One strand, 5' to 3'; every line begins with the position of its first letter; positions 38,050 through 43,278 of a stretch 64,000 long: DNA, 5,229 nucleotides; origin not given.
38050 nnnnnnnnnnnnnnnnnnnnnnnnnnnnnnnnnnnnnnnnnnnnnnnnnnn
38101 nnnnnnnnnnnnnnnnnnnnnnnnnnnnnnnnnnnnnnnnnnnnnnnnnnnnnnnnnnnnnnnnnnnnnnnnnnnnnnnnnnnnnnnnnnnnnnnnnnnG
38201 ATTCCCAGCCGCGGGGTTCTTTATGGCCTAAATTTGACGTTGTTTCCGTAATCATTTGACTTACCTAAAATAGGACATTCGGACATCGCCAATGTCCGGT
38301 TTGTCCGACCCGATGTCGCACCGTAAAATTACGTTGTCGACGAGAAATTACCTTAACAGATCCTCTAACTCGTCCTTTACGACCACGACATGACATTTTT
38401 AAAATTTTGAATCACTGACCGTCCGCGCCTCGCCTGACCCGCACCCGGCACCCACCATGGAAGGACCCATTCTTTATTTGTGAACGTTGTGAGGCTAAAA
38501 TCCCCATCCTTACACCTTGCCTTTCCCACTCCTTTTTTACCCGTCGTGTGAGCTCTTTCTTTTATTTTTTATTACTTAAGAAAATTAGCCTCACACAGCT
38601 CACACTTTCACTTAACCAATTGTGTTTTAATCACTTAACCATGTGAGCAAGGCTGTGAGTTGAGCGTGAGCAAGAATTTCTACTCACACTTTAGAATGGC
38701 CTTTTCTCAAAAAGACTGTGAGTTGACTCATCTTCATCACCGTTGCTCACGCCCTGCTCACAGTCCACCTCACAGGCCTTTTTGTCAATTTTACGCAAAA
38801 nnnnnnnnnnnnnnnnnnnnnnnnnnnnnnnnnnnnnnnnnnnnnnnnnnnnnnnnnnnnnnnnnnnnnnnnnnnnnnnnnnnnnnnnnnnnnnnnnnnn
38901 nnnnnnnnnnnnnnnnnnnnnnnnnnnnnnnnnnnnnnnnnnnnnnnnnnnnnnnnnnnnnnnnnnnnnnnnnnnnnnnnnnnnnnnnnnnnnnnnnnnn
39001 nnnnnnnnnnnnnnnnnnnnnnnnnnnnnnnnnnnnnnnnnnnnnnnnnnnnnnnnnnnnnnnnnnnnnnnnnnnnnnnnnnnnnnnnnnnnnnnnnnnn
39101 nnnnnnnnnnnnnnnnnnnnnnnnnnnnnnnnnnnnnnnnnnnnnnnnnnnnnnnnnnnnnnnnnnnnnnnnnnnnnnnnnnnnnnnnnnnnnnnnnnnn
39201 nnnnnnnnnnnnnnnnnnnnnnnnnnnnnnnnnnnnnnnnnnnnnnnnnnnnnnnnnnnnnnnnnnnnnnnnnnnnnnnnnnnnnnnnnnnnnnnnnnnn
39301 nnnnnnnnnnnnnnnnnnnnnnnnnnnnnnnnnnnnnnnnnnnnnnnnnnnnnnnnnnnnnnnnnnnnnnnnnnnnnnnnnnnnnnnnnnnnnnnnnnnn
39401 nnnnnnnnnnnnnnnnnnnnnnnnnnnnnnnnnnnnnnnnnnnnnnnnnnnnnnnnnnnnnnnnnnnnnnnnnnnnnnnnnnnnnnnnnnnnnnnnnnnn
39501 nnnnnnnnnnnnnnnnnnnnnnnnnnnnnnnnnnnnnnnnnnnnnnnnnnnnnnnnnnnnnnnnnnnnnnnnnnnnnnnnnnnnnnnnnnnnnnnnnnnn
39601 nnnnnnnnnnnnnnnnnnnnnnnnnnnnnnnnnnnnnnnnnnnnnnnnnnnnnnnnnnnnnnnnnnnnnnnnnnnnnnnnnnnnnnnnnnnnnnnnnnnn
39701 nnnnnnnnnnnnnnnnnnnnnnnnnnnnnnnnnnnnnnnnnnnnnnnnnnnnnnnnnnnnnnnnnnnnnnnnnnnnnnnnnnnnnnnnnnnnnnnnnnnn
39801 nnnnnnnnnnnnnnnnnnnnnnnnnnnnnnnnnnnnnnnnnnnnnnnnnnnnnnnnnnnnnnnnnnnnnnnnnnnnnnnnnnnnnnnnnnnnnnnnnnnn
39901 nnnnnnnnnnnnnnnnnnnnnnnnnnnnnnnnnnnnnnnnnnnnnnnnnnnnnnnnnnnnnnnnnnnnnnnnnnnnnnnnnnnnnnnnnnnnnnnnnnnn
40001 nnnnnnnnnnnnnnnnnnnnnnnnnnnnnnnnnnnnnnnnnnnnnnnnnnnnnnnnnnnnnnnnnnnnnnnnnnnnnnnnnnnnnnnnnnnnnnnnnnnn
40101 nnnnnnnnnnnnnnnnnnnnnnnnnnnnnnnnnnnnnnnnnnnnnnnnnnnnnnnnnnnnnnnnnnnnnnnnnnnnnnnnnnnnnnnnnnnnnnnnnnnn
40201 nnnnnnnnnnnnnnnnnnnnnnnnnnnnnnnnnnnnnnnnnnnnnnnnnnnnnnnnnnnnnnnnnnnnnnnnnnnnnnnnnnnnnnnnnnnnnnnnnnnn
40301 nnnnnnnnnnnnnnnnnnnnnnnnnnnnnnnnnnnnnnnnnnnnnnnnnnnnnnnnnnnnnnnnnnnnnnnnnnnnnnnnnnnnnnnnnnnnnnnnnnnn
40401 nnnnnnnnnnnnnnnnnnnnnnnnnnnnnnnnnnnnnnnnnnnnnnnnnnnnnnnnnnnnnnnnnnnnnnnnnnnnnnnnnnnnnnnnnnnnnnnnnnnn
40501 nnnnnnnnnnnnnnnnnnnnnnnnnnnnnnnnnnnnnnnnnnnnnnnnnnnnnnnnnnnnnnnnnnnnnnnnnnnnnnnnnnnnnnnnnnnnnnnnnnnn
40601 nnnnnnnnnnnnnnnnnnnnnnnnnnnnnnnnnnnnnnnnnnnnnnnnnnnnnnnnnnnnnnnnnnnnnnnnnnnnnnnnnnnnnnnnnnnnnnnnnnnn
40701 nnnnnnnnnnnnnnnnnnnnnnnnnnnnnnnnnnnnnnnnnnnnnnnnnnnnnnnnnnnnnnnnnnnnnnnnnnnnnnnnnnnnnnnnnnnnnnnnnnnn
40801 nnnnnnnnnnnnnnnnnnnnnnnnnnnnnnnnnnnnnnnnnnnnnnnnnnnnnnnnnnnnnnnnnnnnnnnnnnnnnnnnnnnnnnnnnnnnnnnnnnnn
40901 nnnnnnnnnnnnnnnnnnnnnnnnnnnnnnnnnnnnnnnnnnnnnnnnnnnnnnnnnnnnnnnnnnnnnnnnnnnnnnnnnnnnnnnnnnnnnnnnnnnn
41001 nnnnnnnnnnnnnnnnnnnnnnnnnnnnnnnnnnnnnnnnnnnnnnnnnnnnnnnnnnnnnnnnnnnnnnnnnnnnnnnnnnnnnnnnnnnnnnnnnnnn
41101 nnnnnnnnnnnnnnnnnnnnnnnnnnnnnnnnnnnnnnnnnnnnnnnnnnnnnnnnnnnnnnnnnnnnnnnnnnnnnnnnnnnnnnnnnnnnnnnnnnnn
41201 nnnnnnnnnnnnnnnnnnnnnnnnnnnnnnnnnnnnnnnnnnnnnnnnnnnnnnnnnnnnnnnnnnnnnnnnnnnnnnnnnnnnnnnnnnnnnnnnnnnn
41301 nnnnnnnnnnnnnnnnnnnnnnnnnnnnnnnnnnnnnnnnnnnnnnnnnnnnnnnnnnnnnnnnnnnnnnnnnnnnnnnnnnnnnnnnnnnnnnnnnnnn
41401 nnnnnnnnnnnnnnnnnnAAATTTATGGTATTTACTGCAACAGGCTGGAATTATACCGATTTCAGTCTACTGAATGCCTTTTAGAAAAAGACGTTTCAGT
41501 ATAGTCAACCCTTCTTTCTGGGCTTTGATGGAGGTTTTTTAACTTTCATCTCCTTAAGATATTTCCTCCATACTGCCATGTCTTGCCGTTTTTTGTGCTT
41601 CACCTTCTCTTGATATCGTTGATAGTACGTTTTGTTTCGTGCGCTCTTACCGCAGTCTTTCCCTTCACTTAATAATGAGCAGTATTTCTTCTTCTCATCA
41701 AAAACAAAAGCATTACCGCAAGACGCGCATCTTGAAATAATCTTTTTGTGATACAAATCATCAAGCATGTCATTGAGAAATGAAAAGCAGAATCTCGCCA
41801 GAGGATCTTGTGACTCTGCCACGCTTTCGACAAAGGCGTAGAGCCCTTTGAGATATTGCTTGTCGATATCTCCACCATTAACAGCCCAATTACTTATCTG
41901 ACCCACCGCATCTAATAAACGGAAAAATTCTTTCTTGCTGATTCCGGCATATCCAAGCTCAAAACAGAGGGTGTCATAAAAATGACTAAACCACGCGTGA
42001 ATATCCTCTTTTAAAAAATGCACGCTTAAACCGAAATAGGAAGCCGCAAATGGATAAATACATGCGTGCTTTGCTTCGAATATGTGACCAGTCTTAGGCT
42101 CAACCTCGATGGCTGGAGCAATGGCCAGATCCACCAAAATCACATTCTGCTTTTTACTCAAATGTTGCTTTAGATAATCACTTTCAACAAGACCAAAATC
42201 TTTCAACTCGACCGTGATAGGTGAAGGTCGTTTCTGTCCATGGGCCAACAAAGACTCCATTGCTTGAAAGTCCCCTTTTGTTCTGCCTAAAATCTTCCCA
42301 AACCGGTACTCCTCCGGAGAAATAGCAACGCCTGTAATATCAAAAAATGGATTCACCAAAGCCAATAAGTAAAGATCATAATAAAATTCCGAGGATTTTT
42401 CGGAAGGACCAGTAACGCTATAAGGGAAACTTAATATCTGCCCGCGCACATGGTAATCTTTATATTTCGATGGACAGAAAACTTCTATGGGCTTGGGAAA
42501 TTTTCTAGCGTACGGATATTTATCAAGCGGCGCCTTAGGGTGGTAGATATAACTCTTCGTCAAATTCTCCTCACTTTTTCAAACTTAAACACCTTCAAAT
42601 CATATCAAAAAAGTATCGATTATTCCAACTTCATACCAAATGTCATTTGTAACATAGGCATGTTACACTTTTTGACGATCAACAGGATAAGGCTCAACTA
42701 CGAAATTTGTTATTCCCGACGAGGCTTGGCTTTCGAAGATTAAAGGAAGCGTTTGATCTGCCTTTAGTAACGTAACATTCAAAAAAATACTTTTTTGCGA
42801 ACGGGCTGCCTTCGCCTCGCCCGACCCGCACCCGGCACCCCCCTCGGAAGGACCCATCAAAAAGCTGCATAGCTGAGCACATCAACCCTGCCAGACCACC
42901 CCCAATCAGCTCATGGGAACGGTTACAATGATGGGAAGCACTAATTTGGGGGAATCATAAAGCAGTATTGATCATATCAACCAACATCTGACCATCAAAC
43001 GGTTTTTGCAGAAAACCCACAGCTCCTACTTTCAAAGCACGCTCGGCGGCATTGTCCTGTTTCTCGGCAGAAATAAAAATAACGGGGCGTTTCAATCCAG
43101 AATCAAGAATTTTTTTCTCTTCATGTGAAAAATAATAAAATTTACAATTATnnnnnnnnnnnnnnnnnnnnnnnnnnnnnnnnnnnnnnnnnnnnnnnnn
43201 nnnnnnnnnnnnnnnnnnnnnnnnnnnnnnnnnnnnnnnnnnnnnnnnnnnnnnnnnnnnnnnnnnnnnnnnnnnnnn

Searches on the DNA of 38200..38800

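Call 22: search_rna_families(source=window, start=38200, end=38800, threshold=evalue, max_evalue=10)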
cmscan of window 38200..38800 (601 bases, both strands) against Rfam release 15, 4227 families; matches with E-value up to 10: 6.
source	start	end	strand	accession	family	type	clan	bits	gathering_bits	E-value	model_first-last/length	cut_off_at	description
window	38480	38604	-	RF04246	MIR169_8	Gene; miRNA;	CL00098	16.8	107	2.9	1-137/137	no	MIR169_8 microRNA precursor family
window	38646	38747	-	RF01198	snoR69Y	Gene; snRNA; snoRNA; CD-box;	CL00051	16.6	45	4.3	1-99/99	no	Small nucleolar RNA snoR69Y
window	38598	38733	+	RF00443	SNORA27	Gene; snRNA; snoRNA; HACA-box;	CL00032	16.2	64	3.1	1-127/127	no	Small nucleolar RNA SNORA27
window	38590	38671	+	RF00726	mir-87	Gene; miRNA;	-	16.1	49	1.4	1-79/79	no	mir-87 microRNA precursor family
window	38743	38800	-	RF04211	MIR5185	Gene; miRNA;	-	14.3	101.7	8.5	53-111/111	5'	MIR5185 microRNA precursor family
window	38502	38582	-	RF01478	rli47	Gene; sRNA;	-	8.6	200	7.5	1-508/508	no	Listeria sRNA rli47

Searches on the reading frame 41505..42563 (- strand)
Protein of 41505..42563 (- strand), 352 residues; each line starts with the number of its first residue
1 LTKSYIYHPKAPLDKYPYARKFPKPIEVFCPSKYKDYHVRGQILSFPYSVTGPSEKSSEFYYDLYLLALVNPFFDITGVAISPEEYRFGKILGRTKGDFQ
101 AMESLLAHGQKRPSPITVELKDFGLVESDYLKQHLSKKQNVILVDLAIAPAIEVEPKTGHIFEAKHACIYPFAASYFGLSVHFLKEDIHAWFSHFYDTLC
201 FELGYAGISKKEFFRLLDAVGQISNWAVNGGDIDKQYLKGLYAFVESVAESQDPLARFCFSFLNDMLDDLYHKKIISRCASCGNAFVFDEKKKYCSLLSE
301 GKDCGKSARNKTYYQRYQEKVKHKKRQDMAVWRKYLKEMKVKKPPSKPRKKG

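Call 11: search_protein_families(library=pfam, proteins=[window:41505-42563:-], max_evalue=0.01)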
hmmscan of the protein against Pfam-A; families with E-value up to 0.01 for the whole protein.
window:41505-42563:- (352 aa): 0 families

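Call 55: search_protein_families(library=phrogs, proteins=[window:41505-42563:-], max_evalue=0.001)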
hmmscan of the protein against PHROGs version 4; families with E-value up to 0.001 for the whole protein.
window:41505-42563:- (352 aa): 0 families

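Call 93: search_protein_families(library=ncbifam, proteins=[window:41505-42563:-], max_evalue=0.01)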
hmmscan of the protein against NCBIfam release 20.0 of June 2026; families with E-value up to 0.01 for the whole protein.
window:41505-42563:- (352 aa): 0 families

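Call 94: search_solved_structures(query=window:41505-42563:-, max_evalue=1)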
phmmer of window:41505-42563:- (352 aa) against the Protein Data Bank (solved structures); distinct sequences matched with E-value up to 1: 1.
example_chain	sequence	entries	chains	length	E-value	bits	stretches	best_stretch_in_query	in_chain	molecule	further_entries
2kdp_A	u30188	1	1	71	0.39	13.2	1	293-326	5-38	Histone deacetylase complex subunit SAP30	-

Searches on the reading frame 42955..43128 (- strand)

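Call 11: search_protein_families(library=pfam, proteins=[window:42955-43128:-], max_evalue=0.01)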
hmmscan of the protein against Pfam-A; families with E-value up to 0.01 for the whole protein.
window:42955-43128:- (57 aa): 1 family
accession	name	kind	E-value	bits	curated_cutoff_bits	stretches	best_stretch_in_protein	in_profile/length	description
PF00072.30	Response_reg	-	4.7e-09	36.8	30.2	1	8-54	65-111/111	Response regulator receiver domain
